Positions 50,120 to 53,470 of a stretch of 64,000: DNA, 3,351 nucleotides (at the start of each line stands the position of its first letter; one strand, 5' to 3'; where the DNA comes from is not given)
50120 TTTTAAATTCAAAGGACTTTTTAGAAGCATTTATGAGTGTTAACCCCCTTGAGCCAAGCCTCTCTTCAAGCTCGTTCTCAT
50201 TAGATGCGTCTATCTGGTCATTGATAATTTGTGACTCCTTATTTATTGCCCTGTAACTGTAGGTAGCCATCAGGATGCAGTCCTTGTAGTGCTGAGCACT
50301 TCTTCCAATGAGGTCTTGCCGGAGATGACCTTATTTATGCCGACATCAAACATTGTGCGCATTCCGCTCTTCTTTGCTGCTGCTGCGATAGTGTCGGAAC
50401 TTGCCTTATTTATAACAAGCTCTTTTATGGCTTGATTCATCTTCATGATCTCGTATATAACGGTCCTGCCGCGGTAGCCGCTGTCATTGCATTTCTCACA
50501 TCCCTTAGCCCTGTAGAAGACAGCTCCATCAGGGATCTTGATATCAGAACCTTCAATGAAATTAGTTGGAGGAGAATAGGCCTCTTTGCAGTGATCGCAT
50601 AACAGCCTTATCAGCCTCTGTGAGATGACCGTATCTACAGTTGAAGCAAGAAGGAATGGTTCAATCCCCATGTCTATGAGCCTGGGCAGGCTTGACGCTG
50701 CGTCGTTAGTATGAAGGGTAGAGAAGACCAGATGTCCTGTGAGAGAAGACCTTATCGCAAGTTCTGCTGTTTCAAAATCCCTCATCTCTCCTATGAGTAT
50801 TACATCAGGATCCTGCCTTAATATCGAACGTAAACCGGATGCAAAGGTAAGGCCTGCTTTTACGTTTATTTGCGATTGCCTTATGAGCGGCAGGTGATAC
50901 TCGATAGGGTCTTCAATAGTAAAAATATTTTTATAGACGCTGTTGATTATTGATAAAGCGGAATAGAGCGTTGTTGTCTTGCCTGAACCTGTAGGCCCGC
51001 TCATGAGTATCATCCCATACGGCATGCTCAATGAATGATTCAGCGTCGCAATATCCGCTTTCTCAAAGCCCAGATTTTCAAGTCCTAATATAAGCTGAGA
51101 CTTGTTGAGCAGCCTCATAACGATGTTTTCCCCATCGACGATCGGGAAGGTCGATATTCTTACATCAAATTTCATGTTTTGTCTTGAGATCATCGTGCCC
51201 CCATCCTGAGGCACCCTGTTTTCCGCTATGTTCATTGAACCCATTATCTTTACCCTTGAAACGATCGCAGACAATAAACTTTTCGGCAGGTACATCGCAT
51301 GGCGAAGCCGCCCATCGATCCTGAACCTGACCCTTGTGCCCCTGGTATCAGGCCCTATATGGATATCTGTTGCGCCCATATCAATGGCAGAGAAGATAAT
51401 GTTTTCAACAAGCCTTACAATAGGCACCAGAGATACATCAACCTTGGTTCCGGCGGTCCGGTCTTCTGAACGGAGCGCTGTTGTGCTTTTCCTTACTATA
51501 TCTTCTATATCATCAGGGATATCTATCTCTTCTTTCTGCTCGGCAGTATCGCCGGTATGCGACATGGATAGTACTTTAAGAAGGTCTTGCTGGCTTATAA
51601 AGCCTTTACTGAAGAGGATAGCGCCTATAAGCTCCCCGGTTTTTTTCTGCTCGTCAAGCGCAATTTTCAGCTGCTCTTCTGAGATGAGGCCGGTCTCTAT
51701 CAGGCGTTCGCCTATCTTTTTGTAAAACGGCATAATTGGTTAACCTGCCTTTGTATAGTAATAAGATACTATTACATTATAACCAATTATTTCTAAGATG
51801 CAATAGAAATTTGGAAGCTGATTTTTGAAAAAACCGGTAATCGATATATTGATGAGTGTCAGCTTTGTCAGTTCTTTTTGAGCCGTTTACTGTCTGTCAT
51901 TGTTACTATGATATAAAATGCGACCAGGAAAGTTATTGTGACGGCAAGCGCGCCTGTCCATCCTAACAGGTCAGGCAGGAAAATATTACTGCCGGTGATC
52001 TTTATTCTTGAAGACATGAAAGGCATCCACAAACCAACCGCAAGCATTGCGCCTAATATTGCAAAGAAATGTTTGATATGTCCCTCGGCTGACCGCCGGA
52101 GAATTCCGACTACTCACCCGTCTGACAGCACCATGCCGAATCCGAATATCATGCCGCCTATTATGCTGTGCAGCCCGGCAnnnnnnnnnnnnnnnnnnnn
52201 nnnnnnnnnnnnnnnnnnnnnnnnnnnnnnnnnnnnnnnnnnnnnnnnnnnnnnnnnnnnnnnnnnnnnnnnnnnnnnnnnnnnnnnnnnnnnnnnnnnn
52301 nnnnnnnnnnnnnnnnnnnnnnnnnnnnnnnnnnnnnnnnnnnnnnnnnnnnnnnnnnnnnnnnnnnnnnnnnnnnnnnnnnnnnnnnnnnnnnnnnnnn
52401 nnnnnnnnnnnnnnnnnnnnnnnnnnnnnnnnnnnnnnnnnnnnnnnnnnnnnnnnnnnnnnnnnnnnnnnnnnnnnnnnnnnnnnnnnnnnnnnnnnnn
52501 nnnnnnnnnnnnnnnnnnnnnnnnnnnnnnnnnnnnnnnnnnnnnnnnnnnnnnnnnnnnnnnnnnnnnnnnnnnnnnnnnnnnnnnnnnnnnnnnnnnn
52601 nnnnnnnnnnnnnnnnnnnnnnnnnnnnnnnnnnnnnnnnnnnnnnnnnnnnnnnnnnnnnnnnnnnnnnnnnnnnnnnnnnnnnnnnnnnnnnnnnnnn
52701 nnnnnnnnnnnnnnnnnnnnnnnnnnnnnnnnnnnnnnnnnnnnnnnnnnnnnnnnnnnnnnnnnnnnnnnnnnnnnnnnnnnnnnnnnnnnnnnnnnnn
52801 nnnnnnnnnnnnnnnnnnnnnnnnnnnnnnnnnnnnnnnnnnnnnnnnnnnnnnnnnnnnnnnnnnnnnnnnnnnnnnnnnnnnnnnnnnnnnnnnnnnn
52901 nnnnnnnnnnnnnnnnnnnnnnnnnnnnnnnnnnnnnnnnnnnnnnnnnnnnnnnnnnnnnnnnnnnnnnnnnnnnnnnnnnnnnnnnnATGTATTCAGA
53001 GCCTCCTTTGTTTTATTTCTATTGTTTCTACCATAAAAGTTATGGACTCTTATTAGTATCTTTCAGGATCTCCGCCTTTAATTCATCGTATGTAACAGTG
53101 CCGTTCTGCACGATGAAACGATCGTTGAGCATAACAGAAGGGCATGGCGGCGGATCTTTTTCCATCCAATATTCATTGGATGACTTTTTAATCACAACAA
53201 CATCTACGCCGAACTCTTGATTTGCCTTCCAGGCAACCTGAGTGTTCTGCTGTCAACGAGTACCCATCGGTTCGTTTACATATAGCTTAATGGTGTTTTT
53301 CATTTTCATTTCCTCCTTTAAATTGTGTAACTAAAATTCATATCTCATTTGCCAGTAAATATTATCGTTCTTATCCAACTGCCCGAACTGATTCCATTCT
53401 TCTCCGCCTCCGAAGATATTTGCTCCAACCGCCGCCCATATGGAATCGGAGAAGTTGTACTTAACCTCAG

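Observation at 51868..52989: YeeE/YedE-family transporter with an in-frame UGA at the conserved-cysteine position: candidate selenocysteine membrane transporter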

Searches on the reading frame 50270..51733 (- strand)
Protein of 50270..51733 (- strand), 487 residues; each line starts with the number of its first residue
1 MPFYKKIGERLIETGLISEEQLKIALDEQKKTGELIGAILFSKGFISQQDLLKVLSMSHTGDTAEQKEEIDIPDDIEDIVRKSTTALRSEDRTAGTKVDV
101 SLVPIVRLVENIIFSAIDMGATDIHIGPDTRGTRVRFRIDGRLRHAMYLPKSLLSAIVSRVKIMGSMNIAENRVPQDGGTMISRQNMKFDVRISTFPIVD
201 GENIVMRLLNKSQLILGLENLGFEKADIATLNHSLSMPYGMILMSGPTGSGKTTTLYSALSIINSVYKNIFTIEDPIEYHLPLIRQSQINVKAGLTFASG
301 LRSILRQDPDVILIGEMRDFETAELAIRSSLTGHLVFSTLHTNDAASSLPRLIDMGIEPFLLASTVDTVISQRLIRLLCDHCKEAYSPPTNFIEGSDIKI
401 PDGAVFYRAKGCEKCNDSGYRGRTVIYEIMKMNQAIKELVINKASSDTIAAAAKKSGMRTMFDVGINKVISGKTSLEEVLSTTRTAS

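Call 32: search_protein_families(library=pfam, proteins=[window:50270-51733:-], max_evalue=0.001)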
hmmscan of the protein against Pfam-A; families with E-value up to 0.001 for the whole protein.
window:50270-51733:- (487 aa): 1 family
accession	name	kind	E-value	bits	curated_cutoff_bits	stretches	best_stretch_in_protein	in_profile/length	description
PF00437.27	T2SSE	-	4e-128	427.6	24.9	1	103-480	6-369/370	Type II/IV secretion system protein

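Call 62: search_protein_families(library=ncbifam, proteins=[window:50270-51733:-], max_evalue=0.001)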
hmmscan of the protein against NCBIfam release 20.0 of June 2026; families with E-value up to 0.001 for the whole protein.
window:50270-51733:- (487 aa): 22 families
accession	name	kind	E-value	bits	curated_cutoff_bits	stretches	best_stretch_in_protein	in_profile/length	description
TIGR02533.1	type_II_gspE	equivalog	8.6e-155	516.1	630.25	1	49-483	56-486/486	type II secretion system ATPase GspE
TIGR02538.1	type_IV_pilB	equivalog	4e-151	504.4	675.65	1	74-484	149-563/564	type IV-A pilus assembly ATPase PilB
NF053534.1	T4PilAsmATPsTfpB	equivalog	9e-126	420.6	850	1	98-482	194-581/584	type IV pilus assembly ATPase TfpB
NF007755.0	PRK10436.1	equivalog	2.2e-124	415.7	617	1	88-481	68-457/465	type II secretion system protein GspE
NF041000.1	ATPase_ComGA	equivalog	3.4e-75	252.5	300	1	111-376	2-266/267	competence type IV pilus ATPase ComGA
TIGR01420.1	pilT_fam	subfamily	6.7e-55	186.7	319.1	1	110-375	3-268/343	PilT/PilU family type 4a pilus ATPase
TIGR02525.1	plasmid_TraJ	equivalog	3.2e-23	82.3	368.3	1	204-355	120-272/372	plasmid transfer ATPase TraJ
NF053729.1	c-di-GMP_motif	domain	3.2e-18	65.3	38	1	6-56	1-51/53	cyclic di-GMP-binding domain-containing protein, MshE-related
TIGR02524.1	dot_icm_DotB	equivalog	3.7e-18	65.9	463.3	1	238-375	133-279/358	Dot/Icm type IV secretion system ATPase DotB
NF058587.1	archaellum_moto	equivalog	6.8e-16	58.1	550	1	238-357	273-398/527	archaellum flagellar ATPase motor FlaI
TIGR02782.1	TrbB_P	equivalog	1.2e-11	44.5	304.55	1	241-355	138-255/303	P-type conjugative transfer ATPase TrbB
TIGR02788.1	VirB11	equivalog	1.3e-11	44.1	249.95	1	242-356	147-266/308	P-type DNA transfer ATPase VirB11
TIGR03819.1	heli_sec_ATPase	hypoth_equivalog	9.1e-11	41.5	373.15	1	200-358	138-303/340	TadA family conjugal transfer-associated ATPase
NF010469.0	PRK13894.1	subfamily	1.2e-09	38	508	1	242-353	152-265/320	conjugal transfer ATPase TrbB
NF010407.0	PRK13833.1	subfamily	1.2e-08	34.7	499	1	232-356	138-263/323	conjugal transfer protein TrbB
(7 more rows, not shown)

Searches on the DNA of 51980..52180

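Call 48: search_rna_families(source=window, start=51980, end=52180, threshold=evalue, max_evalue=10, show_alignments=3)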
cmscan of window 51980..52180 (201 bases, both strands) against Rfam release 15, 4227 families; matches with E-value up to 10: 1.
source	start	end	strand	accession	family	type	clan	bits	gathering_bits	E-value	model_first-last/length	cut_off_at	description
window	52069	52127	+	RF01310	sR7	Gene; snRNA; snoRNA; CD-box;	-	11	37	2.6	1-57/57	no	Small nucleolar RNA sR7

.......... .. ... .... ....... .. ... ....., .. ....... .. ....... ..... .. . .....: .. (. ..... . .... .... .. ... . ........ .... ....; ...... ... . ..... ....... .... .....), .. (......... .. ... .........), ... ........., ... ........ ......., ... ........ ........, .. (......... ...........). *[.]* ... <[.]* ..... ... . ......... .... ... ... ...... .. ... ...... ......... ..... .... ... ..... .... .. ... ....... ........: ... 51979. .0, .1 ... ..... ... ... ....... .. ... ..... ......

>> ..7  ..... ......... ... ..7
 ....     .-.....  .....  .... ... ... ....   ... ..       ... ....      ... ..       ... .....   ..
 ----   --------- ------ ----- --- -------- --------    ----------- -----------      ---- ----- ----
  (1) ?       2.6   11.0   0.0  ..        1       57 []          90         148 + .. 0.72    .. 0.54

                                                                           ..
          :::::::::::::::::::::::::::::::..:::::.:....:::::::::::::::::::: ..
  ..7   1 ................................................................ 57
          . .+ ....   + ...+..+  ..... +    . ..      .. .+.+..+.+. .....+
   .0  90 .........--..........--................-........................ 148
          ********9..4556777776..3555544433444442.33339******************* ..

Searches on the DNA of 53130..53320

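Call 49: search_rna_families(source=window, start=53130, end=53320, threshold=evalue, max_evalue=10, show_alignments=3)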
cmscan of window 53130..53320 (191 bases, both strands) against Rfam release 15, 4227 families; matches with E-value up to 10: 1.
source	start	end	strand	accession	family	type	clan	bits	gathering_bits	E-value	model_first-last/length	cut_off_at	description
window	53159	53192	-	RF01320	CRISPR-DR7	Gene; CRISPR;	CL00015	14.5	37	3.2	1-37/37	no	CRISPR RNA direct repeat element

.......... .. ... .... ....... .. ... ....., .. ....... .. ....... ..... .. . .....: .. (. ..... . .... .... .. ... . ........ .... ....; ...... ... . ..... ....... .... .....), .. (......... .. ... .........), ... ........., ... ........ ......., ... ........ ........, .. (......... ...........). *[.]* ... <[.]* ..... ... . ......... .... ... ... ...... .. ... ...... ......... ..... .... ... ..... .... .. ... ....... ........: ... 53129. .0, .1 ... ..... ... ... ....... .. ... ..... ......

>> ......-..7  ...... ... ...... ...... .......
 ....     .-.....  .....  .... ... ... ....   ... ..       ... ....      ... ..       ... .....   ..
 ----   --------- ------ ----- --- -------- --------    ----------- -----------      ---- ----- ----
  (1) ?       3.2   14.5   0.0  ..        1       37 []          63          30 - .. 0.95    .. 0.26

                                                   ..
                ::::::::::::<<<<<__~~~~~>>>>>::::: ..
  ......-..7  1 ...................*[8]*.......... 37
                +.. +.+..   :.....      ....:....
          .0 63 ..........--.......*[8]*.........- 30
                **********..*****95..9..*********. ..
